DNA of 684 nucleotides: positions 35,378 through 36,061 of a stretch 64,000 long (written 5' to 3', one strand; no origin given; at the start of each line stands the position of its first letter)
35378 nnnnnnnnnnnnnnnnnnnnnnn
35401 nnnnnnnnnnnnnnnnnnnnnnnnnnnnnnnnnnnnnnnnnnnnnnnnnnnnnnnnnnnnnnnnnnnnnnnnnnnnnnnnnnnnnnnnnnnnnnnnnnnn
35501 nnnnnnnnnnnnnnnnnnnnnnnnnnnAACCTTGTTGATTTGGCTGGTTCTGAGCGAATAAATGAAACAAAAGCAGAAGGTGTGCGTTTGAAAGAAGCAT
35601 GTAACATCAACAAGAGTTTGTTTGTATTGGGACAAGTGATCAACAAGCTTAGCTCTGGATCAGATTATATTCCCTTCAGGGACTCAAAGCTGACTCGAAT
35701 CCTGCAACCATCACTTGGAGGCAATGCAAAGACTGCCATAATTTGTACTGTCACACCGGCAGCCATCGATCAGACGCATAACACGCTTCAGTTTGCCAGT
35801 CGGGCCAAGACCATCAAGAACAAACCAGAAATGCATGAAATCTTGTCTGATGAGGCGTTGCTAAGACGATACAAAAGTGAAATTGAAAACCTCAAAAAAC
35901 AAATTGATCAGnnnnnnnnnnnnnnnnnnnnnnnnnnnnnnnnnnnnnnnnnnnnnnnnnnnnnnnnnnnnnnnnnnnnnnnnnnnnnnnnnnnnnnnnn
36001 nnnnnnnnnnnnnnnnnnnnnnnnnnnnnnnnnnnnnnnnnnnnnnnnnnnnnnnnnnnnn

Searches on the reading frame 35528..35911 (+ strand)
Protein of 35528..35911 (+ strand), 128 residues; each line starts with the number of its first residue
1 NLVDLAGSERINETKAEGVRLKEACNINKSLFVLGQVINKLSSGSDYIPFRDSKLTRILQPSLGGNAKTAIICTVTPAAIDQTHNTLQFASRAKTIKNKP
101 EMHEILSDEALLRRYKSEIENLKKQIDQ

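Call 10: find_homologous_proteins(query=window:35528-35911:+)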
Query seq(128 aa) (128 aa): 5070 proteins with E <= 0.001 among 5287 candidates; the best 120 are listed.
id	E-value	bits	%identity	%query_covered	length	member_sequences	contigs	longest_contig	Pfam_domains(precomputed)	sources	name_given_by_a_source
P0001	5.2e-47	176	67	100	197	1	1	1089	PF00225.30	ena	-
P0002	1.2e-46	175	68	99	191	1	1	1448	PF00225.30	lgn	-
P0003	5.1e-45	170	69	97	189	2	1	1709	PF00225.30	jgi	jgi:centromeric protein E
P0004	2.6e-44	167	63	100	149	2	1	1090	PF00225.30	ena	-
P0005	3.1e-44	167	64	100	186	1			PF00225.30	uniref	uniref:Centromere-associated protein E-like n=2 Tax=Callorhinchus milii TaxID=7868 RepID=A0A4W3IHN9_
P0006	1.1e-42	162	62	99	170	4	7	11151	PF00225.30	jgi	-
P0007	6.2e-42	160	64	98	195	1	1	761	PF00225.30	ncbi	-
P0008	7.6e-42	159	65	98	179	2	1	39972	PF00225.30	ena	-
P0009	1.0e-41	159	62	100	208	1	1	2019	PF00225.30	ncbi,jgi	jgi:centromeric protein E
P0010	2.8e-41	158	63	100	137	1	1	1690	PF00225.30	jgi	jgi:centromeric protein E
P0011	1.7e-40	155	66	96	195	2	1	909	PF00225.30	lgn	-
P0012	3.3e-40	154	60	98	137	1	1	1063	PF00225.30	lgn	-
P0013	5.1e-39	150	58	99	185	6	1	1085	PF00225.30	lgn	-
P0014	5.7e-39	150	64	98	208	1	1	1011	PF00225.30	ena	-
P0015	6.7e-39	150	64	98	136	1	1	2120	PF00225.30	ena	-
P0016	7.0e-39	150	63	96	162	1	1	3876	PF00225.30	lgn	-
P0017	9.4e-39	149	52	96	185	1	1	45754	PF00225.30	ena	-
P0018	1.4e-38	149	58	99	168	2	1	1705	PF00225.30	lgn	-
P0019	8.9e-38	146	67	87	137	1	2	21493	PF00225.30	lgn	-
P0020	1.2e-37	146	60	98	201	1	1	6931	PF00225.30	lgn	-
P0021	1.4e-37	146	78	69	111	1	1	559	PF00225.30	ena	-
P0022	7.7e-37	143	58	99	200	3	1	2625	PF00225.30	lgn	-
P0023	1.5e-36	142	69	81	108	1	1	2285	PF00225.30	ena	-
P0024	1.8e-36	142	60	99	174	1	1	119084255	PF00225.30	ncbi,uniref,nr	ncbi:centromere-associated protein E-like [Belonocnema kinseyi]|uniref:centromere-associated protein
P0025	1.9e-36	142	48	96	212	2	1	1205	PF00225.30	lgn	-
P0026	2.6e-36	142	59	95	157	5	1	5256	PF00225.30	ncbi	-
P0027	2.9e-36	141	67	83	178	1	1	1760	PF00225.30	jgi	jgi:centromeric protein E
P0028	2.9e-36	141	66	87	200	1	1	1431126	PF00225.30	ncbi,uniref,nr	ncbi:hypothetical protein OS493_022657 [Desmophyllum pertusum]|uniref:Kinesin motor domain-containin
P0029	3.9e-36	141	59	98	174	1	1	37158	PF00225.30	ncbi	ncbi:hypothetical protein SK128_019045, partial [Halocaridina rubra]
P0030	1.5e-35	139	59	95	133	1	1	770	PF00225.30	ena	-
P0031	2.3e-35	139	55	100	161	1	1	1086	PF00225.30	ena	-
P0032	3.0e-35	138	48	91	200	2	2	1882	PF00225.30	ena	-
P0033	7.0e-35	137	58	100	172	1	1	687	PF00225.30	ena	-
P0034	1.3e-34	136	57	97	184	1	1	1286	PF00225.30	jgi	jgi:centromeric protein E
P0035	1.4e-34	136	57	95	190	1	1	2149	PF00225.30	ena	-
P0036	1.6e-34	136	52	98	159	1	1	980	PF00225.30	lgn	-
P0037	3.3e-34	135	63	88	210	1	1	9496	PF00225.30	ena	-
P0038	7.8e-34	134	57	98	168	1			PF00225.30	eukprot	eukprot:18165_1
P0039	1.0e-33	133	65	84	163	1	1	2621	PF00225.30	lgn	-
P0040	1.2e-33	133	58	99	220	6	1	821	PF00225.30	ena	-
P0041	1.9e-33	132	66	83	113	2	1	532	PF00225.30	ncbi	-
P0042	2.4e-33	132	67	83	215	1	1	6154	PF00225.30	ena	-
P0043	2.7e-33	132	57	99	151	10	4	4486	PF00225.30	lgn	-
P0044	3.4e-33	132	54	99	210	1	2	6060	PF00225.30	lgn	-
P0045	3.7e-33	131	59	96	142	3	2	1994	PF00225.30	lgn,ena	-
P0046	4.6e-33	131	58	98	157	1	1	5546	PF00225.30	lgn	-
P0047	5.5e-33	131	66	83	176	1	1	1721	PF00225.30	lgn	-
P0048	6.3e-33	131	54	99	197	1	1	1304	PF00225.30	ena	-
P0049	6.3e-33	131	56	100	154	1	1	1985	PF00225.30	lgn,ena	-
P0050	7.4e-33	130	55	98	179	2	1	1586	PF00225.30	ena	-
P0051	8.7e-33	130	57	100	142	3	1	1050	PF00225.30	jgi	jgi:hypothetical protein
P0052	9.6e-33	130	57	100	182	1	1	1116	PF00225.30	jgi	jgi:kinesin family protein 3/17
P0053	1.1e-32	130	56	99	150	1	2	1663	PF00225.30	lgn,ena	-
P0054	1.1e-32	130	66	82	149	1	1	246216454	PF00225.30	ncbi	ncbi:putative plus-end-directed kinesin ATPase [Helianthus anomalus]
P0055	1.3e-32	130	58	96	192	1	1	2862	PF00225.30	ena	-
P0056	1.3e-32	130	58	96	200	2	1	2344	PF00225.30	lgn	-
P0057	1.4e-32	130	56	100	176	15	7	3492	PF00225.30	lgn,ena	-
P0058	1.6e-32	129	54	100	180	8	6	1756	PF00225.30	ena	-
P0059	1.7e-32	129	56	100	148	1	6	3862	PF00225.30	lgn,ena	-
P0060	2.0e-32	129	57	100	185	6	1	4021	PF00225.30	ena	-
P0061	2.0e-32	129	59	98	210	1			PF00225.30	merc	-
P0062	2.1e-32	129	56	100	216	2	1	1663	PF00225.30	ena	-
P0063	2.4e-32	129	56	99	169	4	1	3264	PF00225.30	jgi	-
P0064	2.6e-32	129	57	99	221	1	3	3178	PF00225.30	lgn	-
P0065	2.8e-32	129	59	88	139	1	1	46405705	PF00225.30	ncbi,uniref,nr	ncbi:centromere-associated protein E-like [Salmo trutta]|uniref:centromere-associated protein E-like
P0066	2.9e-32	129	56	98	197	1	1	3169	PF00225.30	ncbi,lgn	-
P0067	3.0e-32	129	55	96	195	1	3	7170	PF00225.30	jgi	jgi:centromeric protein E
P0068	3.0e-32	129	55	96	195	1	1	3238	PF00225.30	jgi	jgi:centromeric protein E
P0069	3.0e-32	129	55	96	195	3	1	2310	PF00225.30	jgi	jgi:centromeric protein E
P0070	3.1e-32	128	55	96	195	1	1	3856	PF00225.30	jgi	jgi:centromeric protein E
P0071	3.1e-32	128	55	96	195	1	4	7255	PF00225.30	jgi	jgi:centromeric protein E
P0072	3.6e-32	128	57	98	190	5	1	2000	PF00225.30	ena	-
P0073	4.4e-32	128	58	96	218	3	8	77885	PF00225.30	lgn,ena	-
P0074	4.7e-32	128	61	88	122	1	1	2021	PF00225.30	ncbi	ncbi:MAG: hypothetical protein ACMG6E_06520 [Candidatus Roizmanbacteria bacterium]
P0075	4.7e-32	128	66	83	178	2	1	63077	PF00225.30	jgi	jgi:centromeric protein E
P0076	4.8e-32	128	51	98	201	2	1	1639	PF00225.30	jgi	jgi:centromeric protein E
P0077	5.1e-32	128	58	99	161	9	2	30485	PF00225.30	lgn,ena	-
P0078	5.3e-32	128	55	99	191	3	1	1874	PF00225.30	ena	-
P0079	5.5e-32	128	55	100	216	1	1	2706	PF00225.30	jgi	-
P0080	5.6e-32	128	55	99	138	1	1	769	PF00225.30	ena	-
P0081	5.6e-32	128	55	99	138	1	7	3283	PF00225.30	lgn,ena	-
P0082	5.7e-32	128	55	99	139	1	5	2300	PF00225.30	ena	-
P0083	6.5e-32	127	57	98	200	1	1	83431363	PF00225.30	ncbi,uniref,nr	ncbi:hypothetical protein L6452_30897 [Arctium lappa]|uniref:Uncharacterized protein n=1 Tax=Arctium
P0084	7.5e-32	127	60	96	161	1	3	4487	PF00225.30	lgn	-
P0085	7.6e-32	127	55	98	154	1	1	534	PF00225.30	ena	-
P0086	8.2e-32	127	55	100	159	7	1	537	PF00225.30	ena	-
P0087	8.8e-32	127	57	97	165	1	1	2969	PF00225.30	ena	-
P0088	9.1e-32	127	54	100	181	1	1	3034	PF00225.30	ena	-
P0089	9.2e-32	127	57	98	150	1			PF00225.30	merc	-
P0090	9.9e-32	127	58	90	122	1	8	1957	PF00225.30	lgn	-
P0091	1.0e-31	127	59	97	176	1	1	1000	PF00225.30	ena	-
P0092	1.0e-31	127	54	96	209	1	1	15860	PF00225.30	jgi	jgi:centromeric protein E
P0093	1.1e-31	127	59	96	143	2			PF00225.30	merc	-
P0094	1.2e-31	127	59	100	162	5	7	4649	PF00225.30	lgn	-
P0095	1.3e-31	127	57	100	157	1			PF00225.30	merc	-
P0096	1.4e-31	126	60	97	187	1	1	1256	PF00225.30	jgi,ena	-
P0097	1.7e-31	126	56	100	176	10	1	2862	PF00225.30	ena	-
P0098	1.8e-31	126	60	88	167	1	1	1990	PF00225.30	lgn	-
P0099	1.8e-31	126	58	98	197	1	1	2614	PF00225.30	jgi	jgi:hypothetical protein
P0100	1.8e-31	126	58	98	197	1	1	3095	PF00225.30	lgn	-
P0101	1.9e-31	126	57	98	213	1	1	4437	PF00225.30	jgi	jgi:kinesin family protein 3/17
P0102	1.9e-31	126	55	99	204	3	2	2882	PF00225.30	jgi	-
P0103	1.9e-31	126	61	88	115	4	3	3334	PF00225.30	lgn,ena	-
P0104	2.0e-31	126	55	99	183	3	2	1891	PF00225.30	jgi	-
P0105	2.1e-31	126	59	100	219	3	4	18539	PF00225.30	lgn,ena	-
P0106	2.2e-31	126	55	96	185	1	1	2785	PF00225.30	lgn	-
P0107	2.3e-31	126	53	98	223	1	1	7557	PF00225.30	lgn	-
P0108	2.3e-31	126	58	96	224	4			PF00225.30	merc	-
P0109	2.7e-31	125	60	88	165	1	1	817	PF00225.30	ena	-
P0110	2.8e-31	125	58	90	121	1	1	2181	PF00225.30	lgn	-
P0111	3.0e-31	125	59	98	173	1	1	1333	PF00225.30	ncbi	-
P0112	3.1e-31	125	66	79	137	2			PF00225.30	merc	-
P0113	3.2e-31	125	56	100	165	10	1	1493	PF00225.30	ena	-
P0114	3.6e-31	125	55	100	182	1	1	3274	PF00225.30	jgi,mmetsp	mmetsp:Transcript_33630/g.51861 ORF Transcript_33630/g.51861 Transcript_33630/m.51861 type:complete 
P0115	3.9e-31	125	59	98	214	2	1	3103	PF00225.30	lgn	-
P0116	4.5e-31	125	55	99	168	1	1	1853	PF00225.30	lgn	-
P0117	5.0e-31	125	56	98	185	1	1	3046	PF00225.30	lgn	-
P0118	5.0e-31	125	56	99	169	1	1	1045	PF00225.30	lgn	-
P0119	5.3e-31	125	56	98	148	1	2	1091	PF00225.30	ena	-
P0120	5.5e-31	124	55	98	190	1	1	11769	PF00225.30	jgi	jgi:hypothetical protein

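Call 11: search_protein_families(library=pfam, proteins=[window:35528-35911:+], max_evalue=0.01)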
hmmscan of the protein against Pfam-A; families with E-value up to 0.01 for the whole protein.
seq(128 aa): 1 family
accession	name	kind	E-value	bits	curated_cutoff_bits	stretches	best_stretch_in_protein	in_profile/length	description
PF00225.29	Kinesin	-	2.4e-40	139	29.3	1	1-96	228-327/327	Kinesin motor domain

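Call 36: search_solved_structures(query=window:35528-35911:+, max_evalue=1e-10)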
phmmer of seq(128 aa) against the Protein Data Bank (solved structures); distinct sequences matched with E-value up to 1e-10: 155 (the best 60 are shown).
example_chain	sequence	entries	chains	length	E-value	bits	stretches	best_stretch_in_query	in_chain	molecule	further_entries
1t5c_A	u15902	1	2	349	3.8e-40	139.4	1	1-110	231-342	Centromeric protein E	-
6m4i_A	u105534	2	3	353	3.3e-38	133.1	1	1-106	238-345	Centromere-associated protein E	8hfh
7a3z_A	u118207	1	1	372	5.5e-34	119.5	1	1-126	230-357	Osmotic avoidance abnormal protein 3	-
4hna_K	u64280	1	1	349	9.3e-32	112.3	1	2-118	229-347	Kinesin-1 heavy chain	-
2y5w_A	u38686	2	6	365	1.1e-31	112.1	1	2-121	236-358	KINESIN HEAVY CHAIN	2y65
3b6u_A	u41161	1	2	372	1.4e-31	111.7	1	1-115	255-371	Kinesin-like protein KIF3B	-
9l7e_A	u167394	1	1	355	3.1e-31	110.7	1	2-120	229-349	Kinesin-1 heavy chain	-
3j8x_K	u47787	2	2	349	3.5e-31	110.5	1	2-118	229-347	Kinesin-1 heavy chain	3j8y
9gnq_K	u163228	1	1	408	5.1e-31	110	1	2-121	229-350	Kinesin-1 heavy chain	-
8rhb_K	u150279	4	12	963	8.1e-31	109.3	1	2-121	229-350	Kinesin-1 heavy chain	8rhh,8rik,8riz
9l7m_K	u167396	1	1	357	9.1e-31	109.1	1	2-116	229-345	Kinesin-1 heavy chain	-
1mkj_A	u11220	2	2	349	1.2e-30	108.7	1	2-118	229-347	KINESIN HEAVY CHAIN | Kinesin-1 heavy chain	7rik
9pmb_A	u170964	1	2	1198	1.3e-30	108.7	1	2-121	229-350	Kinesin-1 heavy chain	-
8ixa_Y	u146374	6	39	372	9.9e-30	105.8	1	2-118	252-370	Kinesin-1 heavy chain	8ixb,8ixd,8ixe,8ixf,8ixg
3zfd_A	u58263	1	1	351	1.1e-29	105.7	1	2-102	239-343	CHROMOSOME-ASSOCIATED KINESIN KIF4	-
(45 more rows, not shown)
